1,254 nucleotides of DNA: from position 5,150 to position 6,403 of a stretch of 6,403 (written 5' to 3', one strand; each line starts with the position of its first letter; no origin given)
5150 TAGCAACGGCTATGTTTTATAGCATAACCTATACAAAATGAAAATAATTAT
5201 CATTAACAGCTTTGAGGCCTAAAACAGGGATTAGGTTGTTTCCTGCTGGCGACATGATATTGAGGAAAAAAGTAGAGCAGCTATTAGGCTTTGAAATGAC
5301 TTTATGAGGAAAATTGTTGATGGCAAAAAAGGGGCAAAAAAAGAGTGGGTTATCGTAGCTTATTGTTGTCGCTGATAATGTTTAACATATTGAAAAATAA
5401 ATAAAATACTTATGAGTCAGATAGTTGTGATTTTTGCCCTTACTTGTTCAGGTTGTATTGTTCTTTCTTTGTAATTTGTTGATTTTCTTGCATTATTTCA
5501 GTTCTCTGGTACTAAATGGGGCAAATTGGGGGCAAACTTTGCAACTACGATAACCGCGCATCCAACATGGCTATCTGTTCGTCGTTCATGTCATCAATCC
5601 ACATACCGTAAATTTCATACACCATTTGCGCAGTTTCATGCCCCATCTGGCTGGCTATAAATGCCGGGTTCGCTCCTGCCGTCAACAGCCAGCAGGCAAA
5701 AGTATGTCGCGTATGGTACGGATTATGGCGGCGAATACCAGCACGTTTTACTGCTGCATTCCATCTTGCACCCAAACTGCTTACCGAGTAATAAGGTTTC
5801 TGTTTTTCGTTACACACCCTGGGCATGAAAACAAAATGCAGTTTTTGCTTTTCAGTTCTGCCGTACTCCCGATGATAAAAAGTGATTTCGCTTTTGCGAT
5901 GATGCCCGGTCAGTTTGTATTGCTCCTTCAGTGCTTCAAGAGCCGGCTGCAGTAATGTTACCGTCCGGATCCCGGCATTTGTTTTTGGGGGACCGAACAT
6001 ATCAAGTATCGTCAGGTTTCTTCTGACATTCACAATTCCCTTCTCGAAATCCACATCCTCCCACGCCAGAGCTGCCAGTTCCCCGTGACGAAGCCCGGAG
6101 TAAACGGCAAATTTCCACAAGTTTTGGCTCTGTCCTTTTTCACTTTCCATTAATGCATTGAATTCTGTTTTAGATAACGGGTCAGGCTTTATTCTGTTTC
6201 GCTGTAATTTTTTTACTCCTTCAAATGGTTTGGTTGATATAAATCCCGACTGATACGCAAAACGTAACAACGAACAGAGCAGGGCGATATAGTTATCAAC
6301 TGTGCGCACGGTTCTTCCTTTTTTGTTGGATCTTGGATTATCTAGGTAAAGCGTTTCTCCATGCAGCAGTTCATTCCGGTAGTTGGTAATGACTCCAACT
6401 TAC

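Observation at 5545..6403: Integrase has an intact catalytic domain but a closed frame upstream: probable N-terminal truncation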

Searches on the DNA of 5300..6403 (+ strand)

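Call 7: search_dna_similar(query=window:5300-6403:+, collection=ecoli_genomes, mode=near, max_rows=30)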
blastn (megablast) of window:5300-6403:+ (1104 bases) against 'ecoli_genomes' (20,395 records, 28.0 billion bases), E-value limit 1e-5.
Records with a match: 2926; places in all: 4793; records where one place covers at least 80% of the query: 1857.
Genomes with a match: 2925 of 5426; with a place that covers at least 80% of the query: 1857. Places per genome that has any: lowest 1, median 2, highest 3. On chromosomes: 4785 places; on plasmids: 8.
Best place of each record, by identity: >=99% 5; 95-99% 2902; 90-95% 13; 80-90% 6.
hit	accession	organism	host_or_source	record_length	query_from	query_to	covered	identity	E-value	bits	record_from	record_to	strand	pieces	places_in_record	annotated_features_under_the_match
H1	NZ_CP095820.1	Escherichia coli strain Jnd12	avian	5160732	23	1085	96%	97.0%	0e+0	1786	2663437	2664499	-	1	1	intR: site-specific integrase | hypothetical protein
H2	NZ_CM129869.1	Escherichia coli strain PCP06235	seawater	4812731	28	1085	96%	96.2%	0e+0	1733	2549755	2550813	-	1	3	tyrosine-type recombinase/integrase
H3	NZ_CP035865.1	Escherichia coli strain E275 a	Homo sapiens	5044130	23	1085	96%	95.7%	0e+0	1709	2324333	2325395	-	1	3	tyrosine-type recombinase/integrase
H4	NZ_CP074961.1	Escherichia coli strain 01_3327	Homo sapiens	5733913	23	1085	96%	95.1%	0e+0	1674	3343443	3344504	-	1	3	tyrosine-type recombinase/integrase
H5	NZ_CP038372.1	Escherichia coli O157:H7 strain F6294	beef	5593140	23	1085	96%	95.0%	0e+0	1668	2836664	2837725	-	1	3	tyrosine-type recombinase/integrase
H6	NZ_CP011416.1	Escherichia coli strain CFSAN029787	Homo sapiens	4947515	145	1085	85%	99.8%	0e+0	1727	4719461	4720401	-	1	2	intR: tyrosine-type recombinase/integrase | ttcA: tRNA 2-thiocytidine(32) synthetase TtcA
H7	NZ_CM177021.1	Escherichia coli strain RMDEC332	Homo sapiens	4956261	145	1085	85%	99.8%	0e+0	1727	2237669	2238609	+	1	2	intR: tyrosine-type recombinase/integrase | ttcA: tRNA 2-thiocytidine(32) synthetase TtcA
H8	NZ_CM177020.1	Escherichia coli strain RMDEC364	Homo sapiens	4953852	145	1085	85%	99.8%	0e+0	1727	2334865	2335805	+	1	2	intR: tyrosine-type recombinase/integrase | ttcA: tRNA 2-thiocytidine(32) synthetase TtcA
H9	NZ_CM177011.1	Escherichia coli strain VL40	Homo sapiens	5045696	145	1085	85%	99.8%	0e+0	1727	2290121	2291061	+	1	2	intR: tyrosine-type recombinase/integrase | ttcA: tRNA 2-thiocytidine(32) synthetase TtcA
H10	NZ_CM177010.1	Escherichia coli strain VL46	Homo sapiens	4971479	145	1085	85%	99.8%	0e+0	1727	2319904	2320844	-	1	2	intR: tyrosine-type recombinase/integrase | ttcA: tRNA 2-thiocytidine(32) synthetase TtcA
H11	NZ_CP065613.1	Escherichia coli strain FDAARGOS_944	missing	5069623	145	1085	85%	98.8%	0e+0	1677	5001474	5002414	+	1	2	intR: tyrosine-type recombinase/integrase | ttcA: tRNA 2-thiocytidine(32) synthetase TtcA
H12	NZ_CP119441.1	Escherichia coli O121 strain 201805972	Homo sapiens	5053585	145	1085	85%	98.8%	0e+0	1677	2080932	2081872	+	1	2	intR: tyrosine-type recombinase/integrase | ttcA: tRNA 2-thiocytidine(32) synthetase TtcA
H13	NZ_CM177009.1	Escherichia coli strain VL7S7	Homo sapiens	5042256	145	1085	85%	98.8%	0e+0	1677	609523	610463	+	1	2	intR: tyrosine-type recombinase/integrase | ttcA: tRNA 2-thiocytidine(32) synthetase TtcA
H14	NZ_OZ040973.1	Escherichia coli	-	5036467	145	1085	85%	98.7%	0e+0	1672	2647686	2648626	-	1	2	intR: tyrosine-type recombinase/integrase | ttcA: tRNA 2-thiocytidine(32) synthetase TtcA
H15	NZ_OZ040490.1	Escherichia coli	-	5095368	145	1085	85%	98.7%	0e+0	1672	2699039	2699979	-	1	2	intR: tyrosine-type recombinase/integrase | ttcA: tRNA 2-thiocytidine(32) synthetase TtcA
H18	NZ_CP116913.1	Escherichia coli strain MLI023K1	Homo sapiens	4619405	145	1104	87%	96.7%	0e+0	1600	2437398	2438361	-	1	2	tyrosine-type recombinase/integrase | ttcA: tRNA 2-thiocytidine(32) synthetase TtcA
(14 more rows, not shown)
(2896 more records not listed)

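Call 8: get_annotated_region(hit=H18, flank=4000)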
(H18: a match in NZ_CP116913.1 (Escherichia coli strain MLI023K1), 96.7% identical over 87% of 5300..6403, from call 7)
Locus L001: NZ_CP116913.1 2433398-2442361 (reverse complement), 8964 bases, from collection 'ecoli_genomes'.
description: Escherichia coli strain MLI023K1 chromosome, complete genome
organism: Escherichia coli strain MLI023K1 (NCBI taxid 562)
replicon: chromosome; assembly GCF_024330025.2
host: Homo sapiens; source: stool sample; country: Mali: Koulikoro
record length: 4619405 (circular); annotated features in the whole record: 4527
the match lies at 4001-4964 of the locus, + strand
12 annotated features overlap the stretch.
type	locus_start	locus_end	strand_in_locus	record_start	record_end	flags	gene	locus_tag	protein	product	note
CDS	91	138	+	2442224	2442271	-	ydaN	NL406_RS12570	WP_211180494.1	protein YnaN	-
CDS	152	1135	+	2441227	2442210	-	zntB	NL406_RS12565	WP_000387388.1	zinc transporter ZntB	-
CDS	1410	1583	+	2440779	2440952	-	ynaL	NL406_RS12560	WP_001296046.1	protein YnaL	-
CDS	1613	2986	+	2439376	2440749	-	dbpA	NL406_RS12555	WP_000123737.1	ATP-dependent RNA helicase DbpA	-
CDS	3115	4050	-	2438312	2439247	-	ttcA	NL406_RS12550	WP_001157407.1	tRNA 2-thiocytidine(32) synthetase TtcA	-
CDS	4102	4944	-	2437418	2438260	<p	-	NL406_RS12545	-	tyrosine-type recombinase/integrase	incomplete; partial in the middle of a contig; missing N-terminus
CDS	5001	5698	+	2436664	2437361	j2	-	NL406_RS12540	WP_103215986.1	IS1-like element IS1A family transposase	programmed frameshift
CDS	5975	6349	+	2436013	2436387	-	-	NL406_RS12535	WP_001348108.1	cell envelope integrity TolA C-terminal domain-containing protein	-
CDS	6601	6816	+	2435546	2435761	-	essD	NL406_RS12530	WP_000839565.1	phage lysis protein EssD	-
CDS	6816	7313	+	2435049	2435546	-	rrrD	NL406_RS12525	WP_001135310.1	lysozyme RrrD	-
CDS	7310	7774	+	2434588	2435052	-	-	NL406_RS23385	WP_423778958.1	lysis protein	-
CDS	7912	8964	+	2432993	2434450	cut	trkG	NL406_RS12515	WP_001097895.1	Trk system potassium transporter TrkG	-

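Call 9: get_annotated_region(hit=H1, flank=8000)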
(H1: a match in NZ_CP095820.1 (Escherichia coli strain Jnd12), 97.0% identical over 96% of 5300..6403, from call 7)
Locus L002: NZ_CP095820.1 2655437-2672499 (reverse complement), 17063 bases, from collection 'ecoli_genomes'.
description: Escherichia coli strain Jnd12 chromosome, complete genome
organism: Escherichia coli strain Jnd12 (NCBI taxid 562)
replicon: chromosome; assembly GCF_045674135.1
host: avian; source: -; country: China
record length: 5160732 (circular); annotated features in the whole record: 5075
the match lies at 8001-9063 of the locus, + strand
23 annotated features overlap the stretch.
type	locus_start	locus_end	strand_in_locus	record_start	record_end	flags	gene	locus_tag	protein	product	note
CDS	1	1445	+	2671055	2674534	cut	-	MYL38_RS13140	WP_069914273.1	phage tail tip protein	-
CDS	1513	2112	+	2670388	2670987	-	-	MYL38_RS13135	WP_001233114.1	Ail/Lom family outer membrane beta-barrel protein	-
CDS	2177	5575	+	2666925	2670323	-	-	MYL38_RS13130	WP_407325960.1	prophage tail fiber N-terminal domain-containing protein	-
CDS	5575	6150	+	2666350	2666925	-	-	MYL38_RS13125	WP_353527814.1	tail fiber assembly protein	-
CDS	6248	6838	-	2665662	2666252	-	-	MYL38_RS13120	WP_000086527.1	recombinase family protein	-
CDS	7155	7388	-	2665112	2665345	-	ydfK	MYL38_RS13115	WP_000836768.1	cold shock protein YdfK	-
CDS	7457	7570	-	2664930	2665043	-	-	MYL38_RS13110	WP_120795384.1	YnaM/YnfT family protein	-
CDS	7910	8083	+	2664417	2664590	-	-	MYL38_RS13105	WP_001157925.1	hypothetical protein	-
CDS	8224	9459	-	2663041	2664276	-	intR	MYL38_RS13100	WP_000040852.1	site-specific integrase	-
CDS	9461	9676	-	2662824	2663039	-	xisR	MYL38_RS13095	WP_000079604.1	excisionase XisR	-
CDS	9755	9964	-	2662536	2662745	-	rcbA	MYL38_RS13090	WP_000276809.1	double-strand break reduction protein RcbA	-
CDS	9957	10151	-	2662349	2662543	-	ralR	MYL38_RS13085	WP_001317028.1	type I toxin-antitoxin system endodeoxyribonuclease toxin RalR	-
CDS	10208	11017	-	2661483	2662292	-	recT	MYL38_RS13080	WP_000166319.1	recombination protein RecT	-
CDS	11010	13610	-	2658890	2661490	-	recE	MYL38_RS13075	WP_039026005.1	exodeoxyribonuclease VIII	-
CDS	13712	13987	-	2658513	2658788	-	racC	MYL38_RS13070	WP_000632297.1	protein RacC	-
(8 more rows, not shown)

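Call 19: get_annotated_region(hit=H6, flank=4000)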
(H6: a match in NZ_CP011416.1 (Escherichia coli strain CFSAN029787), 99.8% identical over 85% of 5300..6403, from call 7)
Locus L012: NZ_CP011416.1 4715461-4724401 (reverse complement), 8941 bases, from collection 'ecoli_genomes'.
description: Escherichia coli strain CFSAN029787 chromosome, complete genome
organism: Escherichia coli strain CFSAN029787 (NCBI taxid 562)
replicon: chromosome; assembly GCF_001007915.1
host: Homo sapiens; source: stool; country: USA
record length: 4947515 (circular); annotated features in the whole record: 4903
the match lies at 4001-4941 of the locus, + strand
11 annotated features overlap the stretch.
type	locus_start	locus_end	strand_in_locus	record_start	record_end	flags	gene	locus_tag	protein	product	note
CDS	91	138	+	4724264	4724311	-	ydaN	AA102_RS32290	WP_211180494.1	protein YnaN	-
CDS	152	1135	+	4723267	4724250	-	zntB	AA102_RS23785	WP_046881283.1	zinc transporter ZntB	-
CDS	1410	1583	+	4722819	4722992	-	ynaL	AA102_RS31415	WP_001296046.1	protein YnaL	-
CDS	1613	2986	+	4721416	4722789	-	dbpA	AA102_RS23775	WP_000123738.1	ATP-dependent RNA helicase DbpA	-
CDS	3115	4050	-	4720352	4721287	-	ttcA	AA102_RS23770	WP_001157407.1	tRNA 2-thiocytidine(32) synthetase TtcA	-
CDS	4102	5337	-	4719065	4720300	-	intR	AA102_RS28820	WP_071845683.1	tyrosine-type recombinase/integrase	-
CDS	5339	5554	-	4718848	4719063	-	xisR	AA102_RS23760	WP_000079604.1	excisionase XisR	-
CDS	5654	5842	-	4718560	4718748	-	-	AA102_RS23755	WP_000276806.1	DUF1187 family protein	-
CDS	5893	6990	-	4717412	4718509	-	-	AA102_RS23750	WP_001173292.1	AAA family ATPase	-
CDS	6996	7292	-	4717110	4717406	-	-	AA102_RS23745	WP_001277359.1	host-nuclease inhibitor Gam family protein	-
CDS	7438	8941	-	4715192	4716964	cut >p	-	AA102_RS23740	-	RecE family exodeoxyribonuclease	incomplete; partial in the middle of a contig; missing C-terminus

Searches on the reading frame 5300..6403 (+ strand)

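Call 41: search_protein_families(library=pfam, proteins=[L002:8227-9459:-], max_evalue=0.1)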
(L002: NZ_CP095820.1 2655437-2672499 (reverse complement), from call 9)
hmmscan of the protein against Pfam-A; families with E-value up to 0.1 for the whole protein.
L002:8227-9459:- (411 aa): 4 families
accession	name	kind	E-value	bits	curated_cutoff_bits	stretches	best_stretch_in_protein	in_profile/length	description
PF12167.14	Arm-DNA-bind_2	-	3.9e-26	91.3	22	1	5-69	1-65/65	Arm DNA-binding domain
PF00589.27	Phage_integrase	-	6.6e-23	81.8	27.1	1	205-391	6-165/172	Phage integrase family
PF14659.12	Phage_int_SAM_3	-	0.00031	21.3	22.6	1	82-139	1-58/58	Phage integrase, N-terminal SAM-like domain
PF13102.12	Phage_int_SAM_5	-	0.0093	16.8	22.3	1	83-187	2-94/98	Phage integrase SAM-like domain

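Call 42: search_protein_families(library=ncbifam, proteins=[L002:8227-9459:-], max_evalue=0.001)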
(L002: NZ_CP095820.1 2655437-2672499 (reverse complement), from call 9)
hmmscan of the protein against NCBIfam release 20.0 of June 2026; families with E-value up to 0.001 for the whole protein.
L002:8227-9459:- (411 aa): 7 families
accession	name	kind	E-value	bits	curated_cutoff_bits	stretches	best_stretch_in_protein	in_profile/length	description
NF040815.2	recomb_XerA_Arch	equivalog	1.7e-16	60.6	220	1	95-385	9-246/263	site-specific tyrosine recombinase/integron integrase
TIGR02224.1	recomb_XerC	equivalog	1.5e-11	44.2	335.15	1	150-383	55-267/295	tyrosine recombinase XerC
TIGR02225.1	recomb_XerD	equivalog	5.5e-11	42.3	329.6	1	95-391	10-271/290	site-specific tyrosine recombinase XerD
NF001399.0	PRK00283.1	subfamily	1e-08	34.8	279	1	95-382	19-272/300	tyrosine recombinase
TIGR02249.1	integrase_gron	subfamily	3.2e-07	30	265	0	341-385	247-292/315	integron integrase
NF003462.0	PRK05084.1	equivalog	5.1e-07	28.7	267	1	226-404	205-354/360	tyrosine recombinase XerS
NF002331.0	PRK01287.1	subfamily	8.5e-05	21.7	371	0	160-254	99-200/365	site-specific tyrosine recombinase XerC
